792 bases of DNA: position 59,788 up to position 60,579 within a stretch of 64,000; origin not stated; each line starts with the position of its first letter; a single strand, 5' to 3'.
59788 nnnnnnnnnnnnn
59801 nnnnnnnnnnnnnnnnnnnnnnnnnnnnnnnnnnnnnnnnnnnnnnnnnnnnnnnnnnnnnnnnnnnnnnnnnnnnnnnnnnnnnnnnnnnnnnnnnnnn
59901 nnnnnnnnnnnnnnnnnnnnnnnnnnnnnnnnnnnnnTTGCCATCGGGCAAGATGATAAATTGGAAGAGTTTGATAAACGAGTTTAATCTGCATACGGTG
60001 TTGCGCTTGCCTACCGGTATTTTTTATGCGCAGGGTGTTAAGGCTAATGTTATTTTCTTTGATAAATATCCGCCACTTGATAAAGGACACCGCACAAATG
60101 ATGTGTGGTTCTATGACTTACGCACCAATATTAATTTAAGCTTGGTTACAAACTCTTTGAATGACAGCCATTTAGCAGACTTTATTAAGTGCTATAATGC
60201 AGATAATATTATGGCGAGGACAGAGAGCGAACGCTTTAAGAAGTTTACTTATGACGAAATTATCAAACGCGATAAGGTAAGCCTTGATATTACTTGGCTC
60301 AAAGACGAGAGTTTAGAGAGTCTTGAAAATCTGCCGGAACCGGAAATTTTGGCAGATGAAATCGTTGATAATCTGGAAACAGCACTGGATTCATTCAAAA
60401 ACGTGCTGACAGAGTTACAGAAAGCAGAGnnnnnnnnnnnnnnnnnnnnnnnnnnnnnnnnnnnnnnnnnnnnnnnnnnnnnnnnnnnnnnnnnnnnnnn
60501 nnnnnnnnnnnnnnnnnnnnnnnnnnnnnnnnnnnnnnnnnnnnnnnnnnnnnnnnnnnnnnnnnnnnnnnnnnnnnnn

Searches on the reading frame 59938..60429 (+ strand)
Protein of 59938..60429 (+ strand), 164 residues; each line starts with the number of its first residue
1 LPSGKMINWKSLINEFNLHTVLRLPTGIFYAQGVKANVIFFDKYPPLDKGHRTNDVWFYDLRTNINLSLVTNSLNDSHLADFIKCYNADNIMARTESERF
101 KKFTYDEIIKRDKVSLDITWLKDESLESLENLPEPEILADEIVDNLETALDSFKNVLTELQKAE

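Call 4: search_protein_families(library=pfam, proteins=[window:59938-60429:+], max_evalue=1)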
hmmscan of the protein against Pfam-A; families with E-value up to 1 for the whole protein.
window:59938-60429:+ (164 aa): 3 families
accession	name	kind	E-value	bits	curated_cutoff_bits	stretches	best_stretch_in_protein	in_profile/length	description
PF02384.22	N6_Mtase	-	3e-15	56.8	20.4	1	10-113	199-295/311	N-6 DNA Methylase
PF13418.12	Kelch_4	-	0.14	12.6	21.6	1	49-64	24-39/49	Galactose oxidase, central domain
PF05739.25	SNARE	-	0.19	12.2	26.8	1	139-164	3-28/53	SNARE domain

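Call 5: search_protein_families(library=padloc, proteins=[window:59938-60429:+], max_evalue=1)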
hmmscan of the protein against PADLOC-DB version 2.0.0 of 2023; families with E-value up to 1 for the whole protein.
window:59938-60429:+ (164 aa): 7 families
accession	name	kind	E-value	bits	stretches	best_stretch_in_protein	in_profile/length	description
PDLC03026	MTase_I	-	7.4e-55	185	1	9-163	321-480/487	Type I methyltransferase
PDLC03021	MTase_I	-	4.2e-24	83.2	1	10-161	343-486/491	Type I methyltransferase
PDLC03025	MTase_I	-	1.4e-11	41.8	1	10-128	337-454/569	Type I methyltransferase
PDLC04134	mad2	-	2.8e-11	40.9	1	12-89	413-487/492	mads_2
PDLC03036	MTase_I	-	7.8e-06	22.6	1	10-62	396-444/635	Type I methyltransferase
PDLC03443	REase_II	-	0.00093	16.8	1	38-127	212-295/342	Type II restriction enzyme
PDLC03027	MTase_I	-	0.0046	13.5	1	11-160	335-474/810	Type I methyltransferase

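Call 6: search_protein_families(library=ncbifam, proteins=[window:59938-60429:+], max_evalue=1)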
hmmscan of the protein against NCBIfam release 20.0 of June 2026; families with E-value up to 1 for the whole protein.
window:59938-60429:+ (164 aa): 0 families
